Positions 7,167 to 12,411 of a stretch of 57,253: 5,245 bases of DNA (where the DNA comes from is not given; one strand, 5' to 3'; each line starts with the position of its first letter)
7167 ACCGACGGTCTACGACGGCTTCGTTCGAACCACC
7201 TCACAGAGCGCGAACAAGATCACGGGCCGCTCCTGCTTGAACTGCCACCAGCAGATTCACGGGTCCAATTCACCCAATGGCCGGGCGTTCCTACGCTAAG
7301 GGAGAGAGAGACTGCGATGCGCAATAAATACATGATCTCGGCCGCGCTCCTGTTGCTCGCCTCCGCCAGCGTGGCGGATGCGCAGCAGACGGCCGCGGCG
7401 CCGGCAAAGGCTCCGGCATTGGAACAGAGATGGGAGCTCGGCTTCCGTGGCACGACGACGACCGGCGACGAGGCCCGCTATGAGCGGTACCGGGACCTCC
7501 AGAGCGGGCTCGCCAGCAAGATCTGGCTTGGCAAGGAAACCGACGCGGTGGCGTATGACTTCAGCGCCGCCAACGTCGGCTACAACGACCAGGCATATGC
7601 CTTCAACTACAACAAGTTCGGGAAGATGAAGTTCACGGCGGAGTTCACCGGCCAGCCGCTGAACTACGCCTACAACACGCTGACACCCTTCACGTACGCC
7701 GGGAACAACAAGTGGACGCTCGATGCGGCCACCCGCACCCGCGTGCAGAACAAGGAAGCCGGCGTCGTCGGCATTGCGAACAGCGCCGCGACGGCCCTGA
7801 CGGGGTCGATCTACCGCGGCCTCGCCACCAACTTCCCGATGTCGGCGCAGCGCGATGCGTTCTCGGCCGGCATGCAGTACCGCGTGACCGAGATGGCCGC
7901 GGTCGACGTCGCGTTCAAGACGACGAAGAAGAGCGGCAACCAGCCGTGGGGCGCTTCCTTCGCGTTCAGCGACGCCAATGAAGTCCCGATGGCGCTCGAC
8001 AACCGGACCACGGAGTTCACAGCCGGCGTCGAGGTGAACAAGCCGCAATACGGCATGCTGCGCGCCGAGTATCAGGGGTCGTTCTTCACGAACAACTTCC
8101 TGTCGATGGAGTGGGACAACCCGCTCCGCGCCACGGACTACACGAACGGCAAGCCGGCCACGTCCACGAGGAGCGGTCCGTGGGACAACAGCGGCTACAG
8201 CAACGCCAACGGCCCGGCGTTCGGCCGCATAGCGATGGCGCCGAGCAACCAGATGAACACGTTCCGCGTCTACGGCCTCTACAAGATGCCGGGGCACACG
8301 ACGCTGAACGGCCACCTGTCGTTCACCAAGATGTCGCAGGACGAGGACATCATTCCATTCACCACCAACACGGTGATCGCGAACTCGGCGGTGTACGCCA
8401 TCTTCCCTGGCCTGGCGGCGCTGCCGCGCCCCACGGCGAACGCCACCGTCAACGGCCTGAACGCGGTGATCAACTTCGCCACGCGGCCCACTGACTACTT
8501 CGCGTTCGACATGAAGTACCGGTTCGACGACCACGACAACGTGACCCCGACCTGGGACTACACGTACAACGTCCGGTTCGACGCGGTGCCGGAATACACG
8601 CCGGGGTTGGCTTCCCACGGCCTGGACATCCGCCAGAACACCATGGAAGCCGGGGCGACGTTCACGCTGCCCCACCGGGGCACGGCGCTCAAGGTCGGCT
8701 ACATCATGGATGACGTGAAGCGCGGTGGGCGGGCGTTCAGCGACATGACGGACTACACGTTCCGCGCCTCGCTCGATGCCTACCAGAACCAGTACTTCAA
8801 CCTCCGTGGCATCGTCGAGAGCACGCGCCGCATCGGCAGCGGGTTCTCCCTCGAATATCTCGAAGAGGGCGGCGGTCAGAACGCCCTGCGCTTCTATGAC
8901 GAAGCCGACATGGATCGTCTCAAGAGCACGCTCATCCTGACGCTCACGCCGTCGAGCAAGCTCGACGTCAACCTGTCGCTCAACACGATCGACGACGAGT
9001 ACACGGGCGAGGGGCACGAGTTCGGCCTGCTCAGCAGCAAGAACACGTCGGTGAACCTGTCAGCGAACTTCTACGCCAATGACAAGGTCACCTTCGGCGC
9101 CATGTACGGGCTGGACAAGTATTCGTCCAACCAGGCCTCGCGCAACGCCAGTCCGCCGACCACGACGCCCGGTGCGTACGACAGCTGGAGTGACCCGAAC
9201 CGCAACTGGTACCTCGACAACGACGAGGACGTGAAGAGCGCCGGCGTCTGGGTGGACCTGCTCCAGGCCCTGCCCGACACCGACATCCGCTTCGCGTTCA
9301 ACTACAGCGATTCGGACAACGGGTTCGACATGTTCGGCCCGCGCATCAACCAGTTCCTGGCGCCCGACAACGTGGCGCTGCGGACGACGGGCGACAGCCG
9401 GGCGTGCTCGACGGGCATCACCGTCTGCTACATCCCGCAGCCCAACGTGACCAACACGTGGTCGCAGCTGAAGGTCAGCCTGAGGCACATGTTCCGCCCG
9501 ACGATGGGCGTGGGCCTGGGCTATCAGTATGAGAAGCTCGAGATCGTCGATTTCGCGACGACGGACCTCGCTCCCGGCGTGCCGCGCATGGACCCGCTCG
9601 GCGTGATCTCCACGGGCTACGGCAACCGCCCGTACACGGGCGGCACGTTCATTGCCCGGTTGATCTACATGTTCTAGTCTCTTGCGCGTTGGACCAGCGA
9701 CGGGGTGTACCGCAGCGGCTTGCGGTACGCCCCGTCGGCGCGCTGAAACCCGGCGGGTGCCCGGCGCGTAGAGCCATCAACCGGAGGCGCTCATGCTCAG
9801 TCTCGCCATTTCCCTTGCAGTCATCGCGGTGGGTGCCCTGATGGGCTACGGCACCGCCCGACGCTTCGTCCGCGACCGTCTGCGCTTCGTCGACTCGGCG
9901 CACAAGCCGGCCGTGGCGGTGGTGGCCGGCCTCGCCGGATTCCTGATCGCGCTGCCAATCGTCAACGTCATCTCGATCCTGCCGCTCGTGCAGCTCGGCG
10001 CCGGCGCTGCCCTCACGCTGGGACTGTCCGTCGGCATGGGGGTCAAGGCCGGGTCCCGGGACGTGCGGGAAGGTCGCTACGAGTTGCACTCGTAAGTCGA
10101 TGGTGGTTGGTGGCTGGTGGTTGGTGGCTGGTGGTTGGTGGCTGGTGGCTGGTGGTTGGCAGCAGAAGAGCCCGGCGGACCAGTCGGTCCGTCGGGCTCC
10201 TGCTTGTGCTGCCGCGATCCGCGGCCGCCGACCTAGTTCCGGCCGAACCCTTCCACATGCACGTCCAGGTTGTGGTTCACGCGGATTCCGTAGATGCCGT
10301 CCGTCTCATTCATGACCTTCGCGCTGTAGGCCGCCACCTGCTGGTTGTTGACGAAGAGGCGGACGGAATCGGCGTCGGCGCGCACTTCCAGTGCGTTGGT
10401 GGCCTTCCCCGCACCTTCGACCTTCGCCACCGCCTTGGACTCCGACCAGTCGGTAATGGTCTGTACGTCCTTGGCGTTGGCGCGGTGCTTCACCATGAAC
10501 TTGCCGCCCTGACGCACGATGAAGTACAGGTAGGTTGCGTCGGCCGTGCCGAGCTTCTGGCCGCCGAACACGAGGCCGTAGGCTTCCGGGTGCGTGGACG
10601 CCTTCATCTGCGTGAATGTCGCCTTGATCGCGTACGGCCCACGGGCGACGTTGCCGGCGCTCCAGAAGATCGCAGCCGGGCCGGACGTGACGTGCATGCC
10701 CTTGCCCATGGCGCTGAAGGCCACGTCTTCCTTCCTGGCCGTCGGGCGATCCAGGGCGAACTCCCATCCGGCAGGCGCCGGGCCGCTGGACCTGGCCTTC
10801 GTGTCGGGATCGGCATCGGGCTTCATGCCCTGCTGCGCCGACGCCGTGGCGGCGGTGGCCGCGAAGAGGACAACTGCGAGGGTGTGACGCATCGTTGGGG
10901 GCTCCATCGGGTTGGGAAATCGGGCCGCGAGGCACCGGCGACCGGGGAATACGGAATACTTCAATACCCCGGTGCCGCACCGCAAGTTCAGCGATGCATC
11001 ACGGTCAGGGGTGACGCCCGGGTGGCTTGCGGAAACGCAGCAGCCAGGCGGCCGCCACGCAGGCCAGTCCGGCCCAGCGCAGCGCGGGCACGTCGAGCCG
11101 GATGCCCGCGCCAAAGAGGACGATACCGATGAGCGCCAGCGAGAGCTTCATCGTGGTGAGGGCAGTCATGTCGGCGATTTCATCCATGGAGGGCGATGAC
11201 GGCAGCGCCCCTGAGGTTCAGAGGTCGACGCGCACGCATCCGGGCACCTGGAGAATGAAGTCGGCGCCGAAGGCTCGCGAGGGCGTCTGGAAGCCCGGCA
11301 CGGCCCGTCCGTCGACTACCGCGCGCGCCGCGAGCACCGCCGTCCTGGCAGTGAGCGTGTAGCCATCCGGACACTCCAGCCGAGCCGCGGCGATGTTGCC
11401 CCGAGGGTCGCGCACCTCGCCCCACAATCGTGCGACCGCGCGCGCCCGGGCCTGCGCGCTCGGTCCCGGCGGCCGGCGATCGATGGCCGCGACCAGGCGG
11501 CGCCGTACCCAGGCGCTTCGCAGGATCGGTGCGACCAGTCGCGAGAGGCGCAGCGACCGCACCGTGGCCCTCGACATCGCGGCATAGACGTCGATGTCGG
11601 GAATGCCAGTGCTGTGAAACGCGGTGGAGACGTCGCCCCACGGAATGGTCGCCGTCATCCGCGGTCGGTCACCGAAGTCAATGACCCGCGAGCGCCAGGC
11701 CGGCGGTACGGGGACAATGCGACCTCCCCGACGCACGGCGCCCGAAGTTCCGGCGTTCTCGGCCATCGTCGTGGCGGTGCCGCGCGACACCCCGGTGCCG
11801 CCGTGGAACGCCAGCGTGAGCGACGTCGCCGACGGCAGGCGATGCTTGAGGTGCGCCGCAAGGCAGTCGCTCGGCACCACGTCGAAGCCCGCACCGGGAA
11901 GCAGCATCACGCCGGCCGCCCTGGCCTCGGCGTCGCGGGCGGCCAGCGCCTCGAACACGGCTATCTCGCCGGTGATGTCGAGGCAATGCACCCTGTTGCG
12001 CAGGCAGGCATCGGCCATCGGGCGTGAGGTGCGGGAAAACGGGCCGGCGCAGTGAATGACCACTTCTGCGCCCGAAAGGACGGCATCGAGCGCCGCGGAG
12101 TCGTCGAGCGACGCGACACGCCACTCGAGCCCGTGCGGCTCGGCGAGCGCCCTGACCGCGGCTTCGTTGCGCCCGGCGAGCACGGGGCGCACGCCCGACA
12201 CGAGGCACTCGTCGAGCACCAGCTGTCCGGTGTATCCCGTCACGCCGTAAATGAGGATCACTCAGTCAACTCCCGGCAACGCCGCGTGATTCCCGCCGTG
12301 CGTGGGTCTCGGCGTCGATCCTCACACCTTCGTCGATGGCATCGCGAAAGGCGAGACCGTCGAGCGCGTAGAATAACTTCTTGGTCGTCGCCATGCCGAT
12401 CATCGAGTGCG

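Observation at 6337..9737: Stand-alone MtrA/MtrB (PioAB/MtoAB-type) porin-cytochrome module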

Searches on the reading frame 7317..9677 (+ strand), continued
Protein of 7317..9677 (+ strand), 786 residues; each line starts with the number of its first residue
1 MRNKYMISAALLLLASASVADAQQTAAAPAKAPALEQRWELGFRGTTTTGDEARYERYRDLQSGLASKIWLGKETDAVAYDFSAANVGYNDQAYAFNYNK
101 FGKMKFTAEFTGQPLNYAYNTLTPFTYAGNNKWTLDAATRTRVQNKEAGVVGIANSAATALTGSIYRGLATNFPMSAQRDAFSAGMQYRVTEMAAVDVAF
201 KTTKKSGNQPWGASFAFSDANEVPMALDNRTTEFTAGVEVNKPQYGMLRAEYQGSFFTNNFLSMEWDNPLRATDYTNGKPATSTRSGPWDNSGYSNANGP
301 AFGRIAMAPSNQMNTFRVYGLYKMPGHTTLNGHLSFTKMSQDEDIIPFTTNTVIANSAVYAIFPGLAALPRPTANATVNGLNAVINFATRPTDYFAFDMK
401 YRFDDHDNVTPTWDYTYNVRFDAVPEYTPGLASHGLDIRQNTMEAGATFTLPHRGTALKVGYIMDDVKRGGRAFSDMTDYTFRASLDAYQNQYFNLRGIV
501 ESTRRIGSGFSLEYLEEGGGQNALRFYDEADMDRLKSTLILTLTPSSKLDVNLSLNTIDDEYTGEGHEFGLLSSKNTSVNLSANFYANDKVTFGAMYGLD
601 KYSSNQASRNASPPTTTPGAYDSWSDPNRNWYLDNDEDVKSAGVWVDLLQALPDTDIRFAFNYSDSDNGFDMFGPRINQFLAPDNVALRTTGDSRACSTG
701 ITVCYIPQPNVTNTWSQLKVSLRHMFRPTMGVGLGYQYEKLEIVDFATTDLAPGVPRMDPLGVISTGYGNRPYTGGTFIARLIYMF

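Call 35: find_encoding_contigs(protein=P0004, flank=10000, max_places=2)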
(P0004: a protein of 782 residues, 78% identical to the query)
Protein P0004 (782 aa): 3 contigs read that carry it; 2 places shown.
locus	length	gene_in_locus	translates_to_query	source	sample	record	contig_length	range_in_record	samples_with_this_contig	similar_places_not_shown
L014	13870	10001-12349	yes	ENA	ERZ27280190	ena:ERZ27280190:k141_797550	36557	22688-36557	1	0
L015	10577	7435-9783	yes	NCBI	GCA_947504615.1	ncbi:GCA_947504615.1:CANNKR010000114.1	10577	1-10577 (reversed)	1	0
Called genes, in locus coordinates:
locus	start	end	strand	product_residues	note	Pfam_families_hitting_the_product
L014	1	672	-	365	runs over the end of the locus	PF01370:Epimerase (weak), PF03435:Sacchrp_dh_NADP, PF13460:NAD_binding_10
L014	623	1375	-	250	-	PF00378:ECH_1, PF16113:ECH_2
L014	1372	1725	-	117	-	PF23544:AtuA_ferredoxin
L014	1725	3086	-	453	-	PF07287:AtuA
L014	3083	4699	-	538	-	PF01039:Carboxyl_trans, PF03255:ACCA (weak)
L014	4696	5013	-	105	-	PF02310:B12-binding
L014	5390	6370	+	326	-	PF02085:Cytochrom_CIII (faint), PF14522:Cytochrome_C7 (faint), PF22113:Mtrc-MtrF_II-IV_dom (faint), PF22678:Cytochrom_c_NrfB-like (faint), PF13435:Cytochrome_C554 (faint), PF09699:Paired_CXXCH_1 (weak), PF14537:Cytochrom_c3_2 (weak), PF09699:Paired_CXXCH_1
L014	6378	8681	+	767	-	PF11854:MtrB_PioB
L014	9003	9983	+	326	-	PF02085:Cytochrom_CIII (faint), PF13435:Cytochrome_C554 (faint), PF22113:Mtrc-MtrF_II-IV_dom (faint), PF14537:Cytochrom_c3_2 (faint), PF22678:Cytochrom_c_NrfB-like, PF09699:Paired_CXXCH_1, PF14522:Cytochrome_C7 (weak), PF09699:Paired_CXXCH_1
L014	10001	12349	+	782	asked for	PF11854:MtrB_PioB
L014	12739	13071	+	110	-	PF13442:Cytochrome_CBB3, PF00034:Cytochrom_C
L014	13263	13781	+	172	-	PF14522:Cytochrome_C7 (faint), PF22113:Mtrc-MtrF_II-IV_dom (faint), PF14537:Cytochrom_c3_2 (faint)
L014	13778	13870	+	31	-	?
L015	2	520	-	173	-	?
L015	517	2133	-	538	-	PF01039:Carboxyl_trans, PF03255:ACCA (weak)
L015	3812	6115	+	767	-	PF11854:MtrB_PioB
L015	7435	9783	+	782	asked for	PF11854:MtrB_PioB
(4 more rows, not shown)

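Call 36: find_encoding_contigs(protein=P0003, flank=10000, max_places=2)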
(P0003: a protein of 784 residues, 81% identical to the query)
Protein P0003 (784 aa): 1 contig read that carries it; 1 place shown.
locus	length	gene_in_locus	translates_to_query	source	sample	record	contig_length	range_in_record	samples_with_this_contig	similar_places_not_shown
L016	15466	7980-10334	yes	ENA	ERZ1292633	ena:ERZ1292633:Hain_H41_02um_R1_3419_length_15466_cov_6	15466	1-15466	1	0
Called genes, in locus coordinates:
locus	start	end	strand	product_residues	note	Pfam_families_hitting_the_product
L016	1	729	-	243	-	?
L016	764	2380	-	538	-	PF10150:RNase_E_G, PF20833:RNase_E_G_Thio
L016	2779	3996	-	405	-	PF02771:Acyl-CoA_dh_N, PF02770:Acyl-CoA_dh_M, PF00441:Acyl-CoA_dh_1, PF08028:Acyl-CoA_dh_2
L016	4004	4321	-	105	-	-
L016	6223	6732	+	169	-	-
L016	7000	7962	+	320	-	PF13435:Cytochrome_C554 (faint), PF22113:Mtrc-MtrF_II-IV_dom (faint), PF14522:Cytochrome_C7 (faint), PF14537:Cytochrom_c3_2 (faint), PF22678:Cytochrom_c_NrfB-like, PF09699:Paired_CXXCH_1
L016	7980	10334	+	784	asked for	PF11854:MtrB_PioB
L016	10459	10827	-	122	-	PF13602:ADH_zinc_N_2 (weak)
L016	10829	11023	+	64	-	-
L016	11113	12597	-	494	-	PF00939:Na_sulph_symp, PF03600:CitMHS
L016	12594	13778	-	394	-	PF13784:Fic_N, PF02661:Fic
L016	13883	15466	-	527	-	?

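Call 38: predict_structure(alignment_id=A1)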
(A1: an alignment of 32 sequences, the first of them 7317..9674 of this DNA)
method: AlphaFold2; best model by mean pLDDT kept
length: 786 residues; sequences in the alignment: 32
mean_pLDDT: 75.4   pTM: 0.67
mean pLDDT of the five models: 75.4, 73.8, 72.1, 67.8, 67.5
residues with pLDDT >= 90: 219; 70-90: 311; 50-70: 146; < 50: 110
segments of 3 or more residues with pLDDT < 50: 1-33, 152-161, 212-220, 273-275, 277-288, 290-299, 518-525, 746-769
pLDDT, mean of each block of 10 residues (from residue 1): 31 37 32 66 84 70 83 83 87 92 92 73 79 79 63 46 58 78 94 92 88 42 80 95 89 95 76 49 46 45 77 95 88 94 81 73 79 85 93 88 88 72 64 67 91 77 88 75 87 84 83 53 54 90 85 93 68 90 87 93 81 55 68 88 90 85 89 80 71 57 62 88 88 92 58 37 38 84 85
secondary structure, 60 per line:
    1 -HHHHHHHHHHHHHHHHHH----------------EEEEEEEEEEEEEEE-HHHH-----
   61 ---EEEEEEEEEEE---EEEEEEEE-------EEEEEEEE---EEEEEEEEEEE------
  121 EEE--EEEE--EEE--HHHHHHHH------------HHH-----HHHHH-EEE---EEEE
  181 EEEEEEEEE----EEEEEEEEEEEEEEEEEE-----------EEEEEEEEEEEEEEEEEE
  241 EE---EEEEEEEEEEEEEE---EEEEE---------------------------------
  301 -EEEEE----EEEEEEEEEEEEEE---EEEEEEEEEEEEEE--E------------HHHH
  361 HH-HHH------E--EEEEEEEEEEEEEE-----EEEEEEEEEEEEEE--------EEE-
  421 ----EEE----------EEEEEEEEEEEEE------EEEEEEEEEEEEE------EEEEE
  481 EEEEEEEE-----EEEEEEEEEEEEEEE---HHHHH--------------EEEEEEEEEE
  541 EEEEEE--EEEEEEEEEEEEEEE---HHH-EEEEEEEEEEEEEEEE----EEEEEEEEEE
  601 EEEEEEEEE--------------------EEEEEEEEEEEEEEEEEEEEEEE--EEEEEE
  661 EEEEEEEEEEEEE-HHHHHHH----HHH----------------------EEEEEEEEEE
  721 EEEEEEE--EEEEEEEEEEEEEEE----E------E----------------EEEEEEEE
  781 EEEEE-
elements in order (helices of 4 or more, strands of 3 or more residues): H2-19 E36-50 H52-55 E64-74 E78-85 E93-100 E104-114 E121-123 E126-129 E132-134 H137-144 H165-169 E171-173 E177-189 E194-211 E223-242 E246-259 E263-267 E302-306 E311-324 E328-341 H357-362 E376-389 E395-408 E417-419 E425-427 E438-450 E457-469 E476-488 E494-508 H512-516 E531-546 E549-563 E571-586 E591-609 E630-652 E655-673 H675-681 E711-727 E730-744 E773-785

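Call 42: fold_search(model_id=the predicted structure, library=pdb)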
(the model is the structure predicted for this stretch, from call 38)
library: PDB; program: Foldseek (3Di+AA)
matches with E <= 10: 751; with E <= 0.001: 230
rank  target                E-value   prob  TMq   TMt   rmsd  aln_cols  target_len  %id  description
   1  6r2q_B                3.2e-32  1.00  0.71  0.85   5.0       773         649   16  Structure of the Mtr complex (released 2020-04-22)
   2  5fr8_A                4.6e-08  1.00  0.34  0.37  14.3       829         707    9  Crystal structure of the siderophore receptor PirA from Acinetobacter baumannii (released 2016-05-11)
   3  4aiq                  8.5e-08  1.00  0.37  0.43  11.1       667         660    9  The FrpB iron transporter from Neisseria meningitidis (F5-1 variant) (released 2013-01-23)
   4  4aip_B                1.1e-07  1.00  0.37  0.42  11.6       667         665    8  The FrpB iron transporter from Neisseria meningitidis (F3-3 variant) (released 2013-01-23)
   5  4b7o                  1.5e-07  1.00  0.37  0.43  10.7       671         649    8  THE FrpB IRON TRANSPORTER FROM NEISSERIA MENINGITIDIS (F5-1 VARIANT) APOPROTEIN FORM (released 2013-01-23)
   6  8p97_A                1.6e-07  1.00  0.34  0.41  12.8       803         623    7  BtuB3G3 bound to cyanocobalamin with disordered EL8 (released 2023-08-16)
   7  9dhe                  2.4e-07  1.00  0.32  0.40  16.3       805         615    7  The crystal structure on the heme/hemoglobin transporter ChuA, in complex with heme (released 2025-05-21)
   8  4rdt_A                2.7e-07  1.00  0.35  0.42  10.6       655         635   10  Structure of the bacterial Zn-transporter ZnuD from Neisseria meningitidis (flexible conformation bound to a zinc ion) (released 2015-08-19)
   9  4rdt_B                3.2e-07  1.00  0.35  0.42  10.7       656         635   10  Structure of the bacterial Zn-transporter ZnuD from Neisseria meningitidis (flexible conformation bound to a zinc ion) (released 2015-08-19)
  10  6i2j                  3.2e-07  1.00  0.38  0.42  10.9       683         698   11  Crystal structure of the ferric enterobactin receptor mutant (Q482A) from Pseudomonas aeruginosa (PfeA) in complex with  (released 2019-01-16)
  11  5nec_B                3.6e-07  1.00  0.32  0.37  15.7       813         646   10  Crystal structure of the siderophore receptor PiuD from Pseudomonas aeruginosa (released 2018-02-07)
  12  4aip_A                4.1e-07  1.00  0.38  0.44  10.8       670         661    9  The FrpB iron transporter from Neisseria meningitidis (F3-3 variant) (released 2013-01-23)
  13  5nec_A                4.3e-07  1.00  0.31  0.37  15.4       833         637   10  Crystal structure of the siderophore receptor PiuD from Pseudomonas aeruginosa (released 2018-02-07)
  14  4aip_C                4.5e-07  1.00  0.37  0.43  10.9       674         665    9  The FrpB iron transporter from Neisseria meningitidis (F3-3 variant) (released 2013-01-23)
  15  4rdr                  4.5e-07  1.00  0.35  0.39  12.1       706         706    9  Structure of the bacterial Zn-transporter ZnuD from Neisseria meningitidis (locked conformation bound to zinc and cadmiu (released 2015-08-19)
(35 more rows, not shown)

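Call 62: search_protein_families(library=ncbifam, proteins=[L014:5390-6370:+, L014:6378-8681:+, L014:9003-9983:+, L014:10001-12349:+], max_evalue=1e-10)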
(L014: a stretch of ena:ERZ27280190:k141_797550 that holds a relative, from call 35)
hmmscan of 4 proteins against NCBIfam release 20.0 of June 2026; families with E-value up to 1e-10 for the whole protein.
L014:5390-6370:+ (326 aa): 4 families
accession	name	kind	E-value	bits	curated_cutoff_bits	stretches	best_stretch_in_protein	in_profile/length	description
TIGR03508.1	decahem_SO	subfamily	4.8e-67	226.1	192.2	1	109-319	66-257/258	DmsE family decaheme c-type cytochrome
NF041028.1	decahem_GSU2203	exception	1.2e-62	212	325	1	52-321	36-306/317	GSU2203 family decaheme c-type cytochrome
TIGR01905.1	paired_CXXCH_1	subfamily_domain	3.4e-33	113.3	25.2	2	230-266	1-38/41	doubled CXXCH domain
NF008659.0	PRK11659.1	equivalog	5.6e-12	45.7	184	0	53-178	47-176/188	cytochrome c nitrite reductase pentaheme subunit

L014:6378-8681:+ (767 aa): 1 family
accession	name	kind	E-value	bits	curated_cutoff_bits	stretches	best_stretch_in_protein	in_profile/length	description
TIGR03509.1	OMP_MtrB_PioB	subfamily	5.1e-27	94.7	240.05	1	35-496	3-424/662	MtrB/PioB family decaheme-associated outer membrane protein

L014:9003-9983:+ (326 aa): 5 families
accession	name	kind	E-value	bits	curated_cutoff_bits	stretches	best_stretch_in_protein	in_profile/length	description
NF041028.1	decahem_GSU2203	exception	1.2e-75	254.6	325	1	48-320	21-305/317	GSU2203 family decaheme c-type cytochrome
TIGR03508.1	decahem_SO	subfamily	1.4e-73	247.6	192.2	1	62-319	1-257/258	DmsE family decaheme c-type cytochrome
TIGR01905.1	paired_CXXCH_1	subfamily_domain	1.6e-32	111.1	25.2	0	243-279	1-38/41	doubled CXXCH domain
NF008659.0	PRK11659.1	equivalog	1.4e-16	60.7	184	1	45-187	28-173/188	cytochrome c nitrite reductase pentaheme subunit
TIGR03146.1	cyt_nit_nrfB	equivalog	9.2e-11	42.2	166.6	0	63-182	11-142/145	cytochrome c nitrite reductase pentaheme subunit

L014:10001-12349:+ (782 aa): 1 family
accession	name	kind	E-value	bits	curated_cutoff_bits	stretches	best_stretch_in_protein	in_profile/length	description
TIGR03509.1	OMP_MtrB_PioB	subfamily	1.1e-53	182.7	240.05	1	63-782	27-662/662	MtrB/PioB family decaheme-associated outer membrane protein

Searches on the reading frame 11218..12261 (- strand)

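Call 10: search_protein_families(library=pfam, proteins=[window:11218-12261:-], max_evalue=0.001)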
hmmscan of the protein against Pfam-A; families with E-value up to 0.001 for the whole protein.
window:11218-12261:- (347 aa): 3 families
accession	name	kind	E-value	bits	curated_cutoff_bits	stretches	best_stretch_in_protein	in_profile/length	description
PF03435.24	Sacchrp_dh_NADP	-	2.2e-13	51.1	25.1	1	2-120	1-128/129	Saccharopine dehydrogenase NADP binding domain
PF13460.12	NAD_binding_10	-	4.6e-07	30.3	27.2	1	6-83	1-82/184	NAD(P)H-binding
PF01370.27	Epimerase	-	3.2e-06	27.2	20.9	1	2-84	1-83/240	NAD dependent epimerase/dehydratase family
